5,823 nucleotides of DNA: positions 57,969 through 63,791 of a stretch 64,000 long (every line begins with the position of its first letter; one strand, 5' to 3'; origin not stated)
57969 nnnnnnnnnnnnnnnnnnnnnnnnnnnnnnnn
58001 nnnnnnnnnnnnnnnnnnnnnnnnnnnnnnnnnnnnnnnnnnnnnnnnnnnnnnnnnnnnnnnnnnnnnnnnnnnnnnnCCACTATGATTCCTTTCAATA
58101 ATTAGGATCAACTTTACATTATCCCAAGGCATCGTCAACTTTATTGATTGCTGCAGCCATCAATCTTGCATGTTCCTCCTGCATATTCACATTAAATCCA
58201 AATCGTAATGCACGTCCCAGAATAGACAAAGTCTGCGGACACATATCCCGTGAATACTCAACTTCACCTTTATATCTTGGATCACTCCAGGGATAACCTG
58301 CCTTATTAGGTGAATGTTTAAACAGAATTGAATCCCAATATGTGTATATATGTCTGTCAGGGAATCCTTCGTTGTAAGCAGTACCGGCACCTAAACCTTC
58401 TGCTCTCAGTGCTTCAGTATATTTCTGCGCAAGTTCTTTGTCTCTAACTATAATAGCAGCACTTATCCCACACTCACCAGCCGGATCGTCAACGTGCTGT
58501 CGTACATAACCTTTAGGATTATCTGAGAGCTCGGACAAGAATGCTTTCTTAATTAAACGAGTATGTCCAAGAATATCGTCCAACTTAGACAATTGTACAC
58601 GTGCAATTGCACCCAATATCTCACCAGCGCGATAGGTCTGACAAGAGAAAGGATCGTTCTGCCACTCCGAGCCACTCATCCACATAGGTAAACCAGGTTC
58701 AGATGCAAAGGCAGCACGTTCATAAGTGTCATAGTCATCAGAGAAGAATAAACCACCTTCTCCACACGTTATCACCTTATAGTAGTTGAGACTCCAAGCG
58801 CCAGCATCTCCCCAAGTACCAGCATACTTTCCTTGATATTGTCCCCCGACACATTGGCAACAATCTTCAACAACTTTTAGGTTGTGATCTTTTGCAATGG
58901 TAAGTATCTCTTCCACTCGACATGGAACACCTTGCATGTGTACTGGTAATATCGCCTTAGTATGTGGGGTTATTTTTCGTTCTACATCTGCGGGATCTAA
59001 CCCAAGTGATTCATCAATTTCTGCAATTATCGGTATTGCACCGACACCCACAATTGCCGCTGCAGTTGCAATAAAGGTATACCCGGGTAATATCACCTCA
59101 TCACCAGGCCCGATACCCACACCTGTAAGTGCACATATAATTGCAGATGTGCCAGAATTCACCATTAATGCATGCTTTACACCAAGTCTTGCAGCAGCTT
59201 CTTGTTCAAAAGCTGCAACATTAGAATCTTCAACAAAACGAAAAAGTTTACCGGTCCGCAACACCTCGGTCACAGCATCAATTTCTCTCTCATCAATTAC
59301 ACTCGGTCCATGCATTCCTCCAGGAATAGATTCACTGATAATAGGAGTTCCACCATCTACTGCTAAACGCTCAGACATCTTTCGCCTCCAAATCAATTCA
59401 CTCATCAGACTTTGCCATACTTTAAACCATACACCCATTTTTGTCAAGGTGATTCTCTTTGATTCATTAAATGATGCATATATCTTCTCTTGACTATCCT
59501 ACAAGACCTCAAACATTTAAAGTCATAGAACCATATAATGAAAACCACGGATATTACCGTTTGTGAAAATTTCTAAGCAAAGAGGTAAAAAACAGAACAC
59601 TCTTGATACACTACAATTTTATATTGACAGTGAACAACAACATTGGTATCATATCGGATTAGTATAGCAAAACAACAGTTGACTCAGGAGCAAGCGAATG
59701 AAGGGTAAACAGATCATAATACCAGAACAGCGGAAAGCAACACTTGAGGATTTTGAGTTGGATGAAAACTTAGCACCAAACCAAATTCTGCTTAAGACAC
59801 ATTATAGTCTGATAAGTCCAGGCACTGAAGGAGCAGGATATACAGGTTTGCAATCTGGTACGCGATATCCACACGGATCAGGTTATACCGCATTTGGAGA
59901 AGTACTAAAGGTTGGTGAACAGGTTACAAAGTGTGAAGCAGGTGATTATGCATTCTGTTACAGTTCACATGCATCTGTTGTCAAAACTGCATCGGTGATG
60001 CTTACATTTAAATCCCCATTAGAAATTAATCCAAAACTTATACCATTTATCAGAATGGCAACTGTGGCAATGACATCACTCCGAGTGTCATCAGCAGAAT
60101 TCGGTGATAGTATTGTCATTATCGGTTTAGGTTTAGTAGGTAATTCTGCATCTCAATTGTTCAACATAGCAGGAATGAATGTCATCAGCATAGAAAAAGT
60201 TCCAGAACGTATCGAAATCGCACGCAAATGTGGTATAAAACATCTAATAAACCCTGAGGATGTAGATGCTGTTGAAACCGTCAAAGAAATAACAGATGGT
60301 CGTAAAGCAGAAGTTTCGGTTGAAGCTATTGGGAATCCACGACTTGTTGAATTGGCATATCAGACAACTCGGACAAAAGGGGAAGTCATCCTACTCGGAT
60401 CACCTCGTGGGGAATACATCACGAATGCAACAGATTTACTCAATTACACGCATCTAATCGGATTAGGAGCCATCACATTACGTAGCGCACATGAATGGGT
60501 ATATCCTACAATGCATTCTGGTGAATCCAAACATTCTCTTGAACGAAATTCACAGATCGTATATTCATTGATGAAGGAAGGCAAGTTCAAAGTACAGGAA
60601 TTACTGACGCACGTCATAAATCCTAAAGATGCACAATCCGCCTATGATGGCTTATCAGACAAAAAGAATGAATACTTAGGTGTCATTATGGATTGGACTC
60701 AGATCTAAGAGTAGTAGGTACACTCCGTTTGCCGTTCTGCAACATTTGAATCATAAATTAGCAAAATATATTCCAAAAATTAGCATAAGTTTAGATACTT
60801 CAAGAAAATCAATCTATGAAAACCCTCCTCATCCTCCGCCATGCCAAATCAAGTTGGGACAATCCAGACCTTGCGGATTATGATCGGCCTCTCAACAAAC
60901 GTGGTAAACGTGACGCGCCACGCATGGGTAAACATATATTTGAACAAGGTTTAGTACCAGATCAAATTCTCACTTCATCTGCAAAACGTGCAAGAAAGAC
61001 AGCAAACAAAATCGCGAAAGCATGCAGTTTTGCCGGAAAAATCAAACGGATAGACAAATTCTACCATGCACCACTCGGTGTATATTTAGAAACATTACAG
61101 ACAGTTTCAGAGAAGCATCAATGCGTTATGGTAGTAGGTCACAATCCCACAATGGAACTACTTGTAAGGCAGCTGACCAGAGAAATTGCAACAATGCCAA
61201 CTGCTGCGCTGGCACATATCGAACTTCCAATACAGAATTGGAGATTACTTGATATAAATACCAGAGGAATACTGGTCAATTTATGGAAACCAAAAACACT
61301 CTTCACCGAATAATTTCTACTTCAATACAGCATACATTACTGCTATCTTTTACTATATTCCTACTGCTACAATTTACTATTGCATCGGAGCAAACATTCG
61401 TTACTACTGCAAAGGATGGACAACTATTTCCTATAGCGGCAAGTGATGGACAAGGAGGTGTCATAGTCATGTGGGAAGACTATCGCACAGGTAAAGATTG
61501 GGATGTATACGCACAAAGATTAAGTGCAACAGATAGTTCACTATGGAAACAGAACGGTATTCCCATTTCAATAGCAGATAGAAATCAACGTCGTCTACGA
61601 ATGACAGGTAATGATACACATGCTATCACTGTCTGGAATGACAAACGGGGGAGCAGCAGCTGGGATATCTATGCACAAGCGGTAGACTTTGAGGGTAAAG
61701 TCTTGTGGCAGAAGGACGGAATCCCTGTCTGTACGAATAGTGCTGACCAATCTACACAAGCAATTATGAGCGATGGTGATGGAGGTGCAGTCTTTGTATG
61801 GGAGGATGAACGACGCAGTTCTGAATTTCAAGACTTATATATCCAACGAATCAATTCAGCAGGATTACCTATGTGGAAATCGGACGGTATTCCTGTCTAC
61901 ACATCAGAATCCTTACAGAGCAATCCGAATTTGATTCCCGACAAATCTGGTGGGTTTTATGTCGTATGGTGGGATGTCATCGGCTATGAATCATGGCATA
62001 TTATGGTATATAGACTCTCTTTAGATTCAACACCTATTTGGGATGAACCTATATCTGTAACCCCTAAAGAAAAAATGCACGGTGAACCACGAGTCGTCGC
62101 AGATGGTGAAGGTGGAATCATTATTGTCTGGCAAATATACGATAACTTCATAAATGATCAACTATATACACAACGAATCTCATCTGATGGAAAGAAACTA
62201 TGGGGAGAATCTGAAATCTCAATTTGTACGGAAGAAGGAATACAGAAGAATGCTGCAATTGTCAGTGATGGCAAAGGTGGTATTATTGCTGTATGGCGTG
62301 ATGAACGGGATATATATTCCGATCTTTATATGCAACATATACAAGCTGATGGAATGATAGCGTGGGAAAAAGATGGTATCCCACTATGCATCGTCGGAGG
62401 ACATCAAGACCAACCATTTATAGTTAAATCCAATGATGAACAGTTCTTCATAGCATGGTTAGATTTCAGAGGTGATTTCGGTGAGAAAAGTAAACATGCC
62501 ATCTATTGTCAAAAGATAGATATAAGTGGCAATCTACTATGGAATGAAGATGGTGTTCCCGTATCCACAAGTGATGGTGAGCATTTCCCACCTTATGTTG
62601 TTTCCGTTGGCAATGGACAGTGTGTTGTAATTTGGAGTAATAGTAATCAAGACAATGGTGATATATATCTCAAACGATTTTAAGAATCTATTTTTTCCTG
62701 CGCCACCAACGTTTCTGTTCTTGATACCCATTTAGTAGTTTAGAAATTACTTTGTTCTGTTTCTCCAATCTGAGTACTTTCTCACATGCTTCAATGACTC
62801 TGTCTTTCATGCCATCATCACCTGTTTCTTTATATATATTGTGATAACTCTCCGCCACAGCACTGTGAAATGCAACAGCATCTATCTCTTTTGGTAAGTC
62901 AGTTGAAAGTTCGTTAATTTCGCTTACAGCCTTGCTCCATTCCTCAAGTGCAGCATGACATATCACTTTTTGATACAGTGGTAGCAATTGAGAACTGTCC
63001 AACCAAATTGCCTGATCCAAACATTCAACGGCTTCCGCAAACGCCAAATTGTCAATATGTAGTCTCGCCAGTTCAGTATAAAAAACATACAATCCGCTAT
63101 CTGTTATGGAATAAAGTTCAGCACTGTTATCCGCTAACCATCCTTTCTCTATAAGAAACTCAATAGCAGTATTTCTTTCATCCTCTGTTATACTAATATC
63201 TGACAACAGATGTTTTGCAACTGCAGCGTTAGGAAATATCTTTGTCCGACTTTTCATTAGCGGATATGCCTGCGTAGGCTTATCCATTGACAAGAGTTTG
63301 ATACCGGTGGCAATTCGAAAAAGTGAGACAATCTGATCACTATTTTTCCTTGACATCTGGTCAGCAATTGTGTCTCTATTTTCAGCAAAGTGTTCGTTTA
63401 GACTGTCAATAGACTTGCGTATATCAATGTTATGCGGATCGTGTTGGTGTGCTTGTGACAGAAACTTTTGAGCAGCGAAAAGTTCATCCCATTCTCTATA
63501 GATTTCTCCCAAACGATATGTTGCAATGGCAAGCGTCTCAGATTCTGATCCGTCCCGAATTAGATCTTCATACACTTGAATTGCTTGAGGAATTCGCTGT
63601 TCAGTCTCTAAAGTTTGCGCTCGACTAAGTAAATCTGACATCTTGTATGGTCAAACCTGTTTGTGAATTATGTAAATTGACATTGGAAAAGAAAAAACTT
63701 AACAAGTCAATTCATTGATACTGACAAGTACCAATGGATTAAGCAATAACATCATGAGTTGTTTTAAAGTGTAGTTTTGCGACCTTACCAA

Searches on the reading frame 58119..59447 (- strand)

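Call 60: search_protein_families(library=pfam, proteins=[window:58119-59447:-], max_evalue=0.001)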
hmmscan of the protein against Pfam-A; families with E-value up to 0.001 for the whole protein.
window:58119-59447:- (442 aa): 4 families
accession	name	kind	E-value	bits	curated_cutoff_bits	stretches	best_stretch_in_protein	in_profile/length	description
PF01041.23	DegT_DnrJ_EryC1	-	8.9e-73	246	19.8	1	51-367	3-316/360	DegT/DnrJ/EryC1/StrS aminotransferase family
PF00155.27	Aminotran_1_2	-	5e-06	26.4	19.7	1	62-195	29-185/361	Aminotransferase class I and II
PF01212.27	Beta_elim_lyase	-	5.5e-05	23.1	27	1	73-197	30-170/288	Beta-eliminating lyase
PF01053.26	Cys_Met_Meta_PP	-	0.00017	20.7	27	1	76-197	53-175/381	Cys/Met metabolism PLP-dependent enzyme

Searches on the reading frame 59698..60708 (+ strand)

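Call 63: search_protein_families(library=pfam, proteins=[window:59698-60708:+], max_evalue=0.01)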
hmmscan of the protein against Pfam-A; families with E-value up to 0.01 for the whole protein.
window:59698-60708:+ (336 aa): 3 families
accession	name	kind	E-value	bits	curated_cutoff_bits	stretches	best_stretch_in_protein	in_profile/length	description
PF00107.32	ADH_zinc_N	-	1.4e-19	70.7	31.8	1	147-252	2-108/129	Zinc-binding dehydrogenase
PF02254.24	TrkA_N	-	0.0023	18.7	23.8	1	139-212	1-71/116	TrkA-N domain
PF08240.17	ADH_N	-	0.0026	18.4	23.5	1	27-87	2-66/104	Alcohol dehydrogenase GroES-like domain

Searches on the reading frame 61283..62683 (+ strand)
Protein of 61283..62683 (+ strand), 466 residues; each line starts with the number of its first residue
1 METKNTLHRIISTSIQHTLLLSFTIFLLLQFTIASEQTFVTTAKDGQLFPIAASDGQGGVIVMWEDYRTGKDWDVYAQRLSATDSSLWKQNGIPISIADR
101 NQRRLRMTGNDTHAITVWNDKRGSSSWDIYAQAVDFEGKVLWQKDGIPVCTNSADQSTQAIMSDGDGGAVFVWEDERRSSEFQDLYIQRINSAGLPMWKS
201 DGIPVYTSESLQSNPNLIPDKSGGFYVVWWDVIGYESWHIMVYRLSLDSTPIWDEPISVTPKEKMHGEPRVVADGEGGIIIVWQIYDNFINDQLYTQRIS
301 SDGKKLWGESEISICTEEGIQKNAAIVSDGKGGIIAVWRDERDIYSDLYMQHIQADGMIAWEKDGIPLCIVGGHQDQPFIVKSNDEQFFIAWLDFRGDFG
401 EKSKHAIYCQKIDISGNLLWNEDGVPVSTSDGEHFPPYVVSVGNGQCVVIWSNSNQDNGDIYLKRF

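Call 63: search_protein_families(library=pfam, proteins=[window:61283-62683:+], max_evalue=0.01)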
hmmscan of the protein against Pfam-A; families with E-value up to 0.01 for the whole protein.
window:61283-62683:+ (466 aa): 2 families
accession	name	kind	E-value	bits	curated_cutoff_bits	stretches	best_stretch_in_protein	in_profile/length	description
PF03640.20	Lipoprotein_15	-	0.00049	20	24.4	0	137-168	7-38/47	Secreted repeat of unknown function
PF04616.20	Glyco_hydro_43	-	0.0042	16.9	32.2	0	252-321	106-175/288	Glycosyl hydrolases family 43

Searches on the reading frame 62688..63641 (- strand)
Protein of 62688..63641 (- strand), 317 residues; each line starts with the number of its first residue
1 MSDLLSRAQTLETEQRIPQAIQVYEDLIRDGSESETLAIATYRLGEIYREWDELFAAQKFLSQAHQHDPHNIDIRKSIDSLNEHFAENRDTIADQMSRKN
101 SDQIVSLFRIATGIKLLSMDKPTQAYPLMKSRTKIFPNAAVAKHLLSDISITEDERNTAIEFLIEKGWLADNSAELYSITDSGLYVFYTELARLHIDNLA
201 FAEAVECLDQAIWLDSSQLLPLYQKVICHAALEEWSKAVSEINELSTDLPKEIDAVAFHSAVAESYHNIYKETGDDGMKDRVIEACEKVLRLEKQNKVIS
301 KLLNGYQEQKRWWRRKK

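Call 63: search_protein_families(library=pfam, proteins=[window:62688-63641:-], max_evalue=0.01)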
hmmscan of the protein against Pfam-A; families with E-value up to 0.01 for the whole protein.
window:62688-63641:- (317 aa): 7 families
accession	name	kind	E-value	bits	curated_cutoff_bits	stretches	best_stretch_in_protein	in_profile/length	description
PF14559.12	TPR_19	-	5.8e-07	30.2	25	0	56-75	9-28/68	Tetratricopeptide repeat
PF00515.34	TPR_1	-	1e-06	28.7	27.8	0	188-216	4-32/34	Tetratricopeptide repeat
PF13428.12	TPR_14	-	1.9e-06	28.4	23.5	0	4-37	4-37/44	Tetratricopeptide repeat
PF07719.23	TPR_2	-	3.1e-05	24.2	27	0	188-212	4-28/34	Tetratricopeptide repeat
PF17874.7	TPR_MalT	-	0.00052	19.8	45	0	4-66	83-150/336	MalT-like TPR region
PF13181.12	TPR_8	-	0.00054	20.4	25.7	0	188-215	4-31/34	Tetratricopeptide repeat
PF06920.19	DHR-2_Lobe_A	-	0.0065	17.3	26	0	189-312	22-135/154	DHR-2, Lobe A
